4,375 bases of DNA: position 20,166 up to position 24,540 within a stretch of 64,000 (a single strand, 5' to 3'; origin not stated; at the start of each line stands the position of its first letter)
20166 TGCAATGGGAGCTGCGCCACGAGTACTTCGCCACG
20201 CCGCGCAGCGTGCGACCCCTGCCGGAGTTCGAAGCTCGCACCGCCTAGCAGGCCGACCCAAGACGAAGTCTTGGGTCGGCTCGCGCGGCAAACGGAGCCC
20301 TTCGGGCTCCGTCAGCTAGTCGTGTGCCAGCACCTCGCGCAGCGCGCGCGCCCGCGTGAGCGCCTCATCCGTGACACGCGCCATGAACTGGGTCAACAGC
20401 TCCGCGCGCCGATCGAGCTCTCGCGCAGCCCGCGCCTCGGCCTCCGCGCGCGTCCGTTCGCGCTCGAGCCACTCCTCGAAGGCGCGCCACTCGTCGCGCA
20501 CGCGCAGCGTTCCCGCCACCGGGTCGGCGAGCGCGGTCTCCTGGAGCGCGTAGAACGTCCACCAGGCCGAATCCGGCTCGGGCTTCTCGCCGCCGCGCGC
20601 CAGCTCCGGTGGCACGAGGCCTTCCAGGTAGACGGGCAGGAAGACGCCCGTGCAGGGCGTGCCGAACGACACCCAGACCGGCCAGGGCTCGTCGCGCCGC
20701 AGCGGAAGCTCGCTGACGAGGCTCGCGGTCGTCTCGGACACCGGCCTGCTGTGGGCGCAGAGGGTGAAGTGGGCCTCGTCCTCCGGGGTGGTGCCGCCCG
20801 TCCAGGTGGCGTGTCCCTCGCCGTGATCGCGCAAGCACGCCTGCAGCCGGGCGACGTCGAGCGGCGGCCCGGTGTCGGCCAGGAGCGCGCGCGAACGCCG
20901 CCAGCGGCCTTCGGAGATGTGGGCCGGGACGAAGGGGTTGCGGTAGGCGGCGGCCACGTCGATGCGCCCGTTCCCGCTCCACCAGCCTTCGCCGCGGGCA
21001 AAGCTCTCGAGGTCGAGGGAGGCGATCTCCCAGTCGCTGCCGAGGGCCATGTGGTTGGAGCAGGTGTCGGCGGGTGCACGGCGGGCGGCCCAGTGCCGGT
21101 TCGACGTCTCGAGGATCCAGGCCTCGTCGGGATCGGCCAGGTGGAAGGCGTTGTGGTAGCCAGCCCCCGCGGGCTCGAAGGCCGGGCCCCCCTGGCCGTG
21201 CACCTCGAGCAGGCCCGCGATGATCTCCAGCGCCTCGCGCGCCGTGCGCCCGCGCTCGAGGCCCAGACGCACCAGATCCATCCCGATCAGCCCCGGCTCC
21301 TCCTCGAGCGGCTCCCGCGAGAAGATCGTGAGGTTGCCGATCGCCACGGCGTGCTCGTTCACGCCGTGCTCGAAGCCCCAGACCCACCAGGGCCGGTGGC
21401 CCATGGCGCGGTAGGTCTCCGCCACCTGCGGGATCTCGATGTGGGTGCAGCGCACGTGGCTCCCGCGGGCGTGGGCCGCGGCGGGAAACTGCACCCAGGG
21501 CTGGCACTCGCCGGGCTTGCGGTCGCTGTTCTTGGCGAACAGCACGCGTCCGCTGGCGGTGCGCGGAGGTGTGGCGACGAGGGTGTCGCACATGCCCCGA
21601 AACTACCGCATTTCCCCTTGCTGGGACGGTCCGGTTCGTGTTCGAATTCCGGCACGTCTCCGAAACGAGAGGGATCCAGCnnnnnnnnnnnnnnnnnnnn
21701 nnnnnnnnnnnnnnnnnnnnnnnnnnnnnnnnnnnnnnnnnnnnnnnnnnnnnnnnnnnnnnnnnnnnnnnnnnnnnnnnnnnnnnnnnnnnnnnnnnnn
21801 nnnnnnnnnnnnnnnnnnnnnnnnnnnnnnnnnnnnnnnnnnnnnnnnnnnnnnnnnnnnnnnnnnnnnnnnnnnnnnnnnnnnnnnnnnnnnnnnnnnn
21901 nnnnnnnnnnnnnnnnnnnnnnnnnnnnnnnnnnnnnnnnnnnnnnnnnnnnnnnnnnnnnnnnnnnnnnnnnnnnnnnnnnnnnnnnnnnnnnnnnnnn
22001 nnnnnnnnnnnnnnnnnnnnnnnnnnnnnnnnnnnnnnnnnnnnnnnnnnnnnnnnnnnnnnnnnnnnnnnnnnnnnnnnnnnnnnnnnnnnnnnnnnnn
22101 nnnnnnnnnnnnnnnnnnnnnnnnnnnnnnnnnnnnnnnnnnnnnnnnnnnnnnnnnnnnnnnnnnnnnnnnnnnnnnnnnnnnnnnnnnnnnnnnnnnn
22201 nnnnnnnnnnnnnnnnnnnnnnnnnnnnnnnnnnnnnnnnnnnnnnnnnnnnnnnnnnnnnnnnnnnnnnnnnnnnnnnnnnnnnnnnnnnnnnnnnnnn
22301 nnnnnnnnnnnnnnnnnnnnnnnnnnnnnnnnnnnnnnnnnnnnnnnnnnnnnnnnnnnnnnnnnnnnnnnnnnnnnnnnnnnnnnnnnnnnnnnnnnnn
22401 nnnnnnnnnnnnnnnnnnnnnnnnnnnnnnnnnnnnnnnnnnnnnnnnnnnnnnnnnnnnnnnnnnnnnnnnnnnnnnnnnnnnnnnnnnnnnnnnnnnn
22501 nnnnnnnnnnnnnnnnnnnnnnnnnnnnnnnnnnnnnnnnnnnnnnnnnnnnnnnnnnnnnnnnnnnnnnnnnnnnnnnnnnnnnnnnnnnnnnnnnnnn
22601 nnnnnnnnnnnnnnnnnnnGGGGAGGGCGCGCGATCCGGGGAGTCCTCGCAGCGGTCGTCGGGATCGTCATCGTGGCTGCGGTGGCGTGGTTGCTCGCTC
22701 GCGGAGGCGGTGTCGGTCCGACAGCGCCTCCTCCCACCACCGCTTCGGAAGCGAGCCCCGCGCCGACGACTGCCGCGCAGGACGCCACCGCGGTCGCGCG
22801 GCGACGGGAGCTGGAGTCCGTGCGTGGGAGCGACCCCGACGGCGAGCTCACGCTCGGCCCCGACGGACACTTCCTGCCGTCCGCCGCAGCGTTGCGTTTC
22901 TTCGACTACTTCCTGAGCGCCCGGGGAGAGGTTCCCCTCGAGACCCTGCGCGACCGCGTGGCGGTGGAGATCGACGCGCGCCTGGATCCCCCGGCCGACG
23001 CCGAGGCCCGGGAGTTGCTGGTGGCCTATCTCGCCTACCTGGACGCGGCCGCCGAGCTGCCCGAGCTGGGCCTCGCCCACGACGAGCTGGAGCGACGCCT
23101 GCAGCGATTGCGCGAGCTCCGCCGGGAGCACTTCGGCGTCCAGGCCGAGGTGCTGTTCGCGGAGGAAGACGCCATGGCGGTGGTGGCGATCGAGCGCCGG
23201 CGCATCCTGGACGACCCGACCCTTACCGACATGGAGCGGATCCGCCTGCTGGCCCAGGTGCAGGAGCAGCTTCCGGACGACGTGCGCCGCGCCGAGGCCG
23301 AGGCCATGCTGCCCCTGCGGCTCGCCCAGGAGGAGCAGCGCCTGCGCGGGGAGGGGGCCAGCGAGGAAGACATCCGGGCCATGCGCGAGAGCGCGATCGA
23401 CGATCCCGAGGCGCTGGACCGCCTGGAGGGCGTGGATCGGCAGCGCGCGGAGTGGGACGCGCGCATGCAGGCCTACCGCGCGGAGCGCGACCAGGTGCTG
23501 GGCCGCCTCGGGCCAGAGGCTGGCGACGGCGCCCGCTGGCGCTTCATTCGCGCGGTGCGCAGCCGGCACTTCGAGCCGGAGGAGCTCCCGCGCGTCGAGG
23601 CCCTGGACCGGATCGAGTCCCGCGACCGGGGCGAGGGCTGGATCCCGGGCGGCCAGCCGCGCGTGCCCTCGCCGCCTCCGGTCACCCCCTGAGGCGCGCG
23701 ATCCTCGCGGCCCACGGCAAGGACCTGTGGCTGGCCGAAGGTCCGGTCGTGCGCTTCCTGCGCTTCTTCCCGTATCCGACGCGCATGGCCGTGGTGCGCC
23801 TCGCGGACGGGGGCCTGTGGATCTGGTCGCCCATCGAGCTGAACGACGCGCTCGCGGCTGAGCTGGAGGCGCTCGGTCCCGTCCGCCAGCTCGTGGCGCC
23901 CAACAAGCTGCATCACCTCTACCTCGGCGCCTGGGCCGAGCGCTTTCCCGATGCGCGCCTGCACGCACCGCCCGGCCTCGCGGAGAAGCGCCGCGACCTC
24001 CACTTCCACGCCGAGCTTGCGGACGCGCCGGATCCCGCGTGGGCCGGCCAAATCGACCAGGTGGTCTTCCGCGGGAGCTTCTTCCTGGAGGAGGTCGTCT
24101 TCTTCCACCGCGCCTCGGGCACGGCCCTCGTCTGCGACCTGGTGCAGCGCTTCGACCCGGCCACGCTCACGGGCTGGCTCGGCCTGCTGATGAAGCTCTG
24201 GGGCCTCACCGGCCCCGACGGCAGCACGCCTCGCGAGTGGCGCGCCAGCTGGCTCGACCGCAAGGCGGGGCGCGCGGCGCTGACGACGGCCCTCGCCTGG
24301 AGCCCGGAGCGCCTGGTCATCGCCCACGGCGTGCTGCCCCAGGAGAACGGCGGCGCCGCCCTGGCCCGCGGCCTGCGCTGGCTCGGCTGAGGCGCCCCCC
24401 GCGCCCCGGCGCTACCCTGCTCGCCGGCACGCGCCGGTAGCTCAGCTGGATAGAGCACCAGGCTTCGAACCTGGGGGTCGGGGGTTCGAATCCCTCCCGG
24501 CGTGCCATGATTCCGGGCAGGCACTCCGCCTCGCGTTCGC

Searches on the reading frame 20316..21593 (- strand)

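Call 77: search_protein_families(library=pfam, proteins=[window:20316-21593:-], max_evalue=0.001)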
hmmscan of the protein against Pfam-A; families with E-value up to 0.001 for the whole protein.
window:20316-21593:- (425 aa): 1 family
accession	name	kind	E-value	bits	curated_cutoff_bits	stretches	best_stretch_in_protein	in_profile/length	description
PF03577.20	Peptidase_C69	-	3.4e-13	49.8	23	1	76-180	81-183/402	Peptidase family C69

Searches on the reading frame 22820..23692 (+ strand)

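Call 77: search_protein_families(library=pfam, proteins=[window:22820-23692:+], max_evalue=0.001)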
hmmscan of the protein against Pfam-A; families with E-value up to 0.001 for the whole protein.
window:22820-23692:+ (290 aa): 1 family
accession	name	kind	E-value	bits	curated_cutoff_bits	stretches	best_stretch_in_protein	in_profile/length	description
PF03280.19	Lipase_chap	-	2.3e-35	122.8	25.7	1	66-255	1-191/192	Proteobacterial lipase chaperone protein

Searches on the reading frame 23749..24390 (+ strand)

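Call 77: search_protein_families(library=pfam, proteins=[window:23749-24390:+], max_evalue=0.001)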
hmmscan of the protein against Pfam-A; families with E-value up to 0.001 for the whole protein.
window:23749-24390:+ (213 aa): 1 family
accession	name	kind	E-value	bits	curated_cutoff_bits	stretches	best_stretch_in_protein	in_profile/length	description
PF14234.11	DUF4336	-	7.6e-13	48.8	28.5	1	10-134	19-164/321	Domain of unknown function (DUF4336)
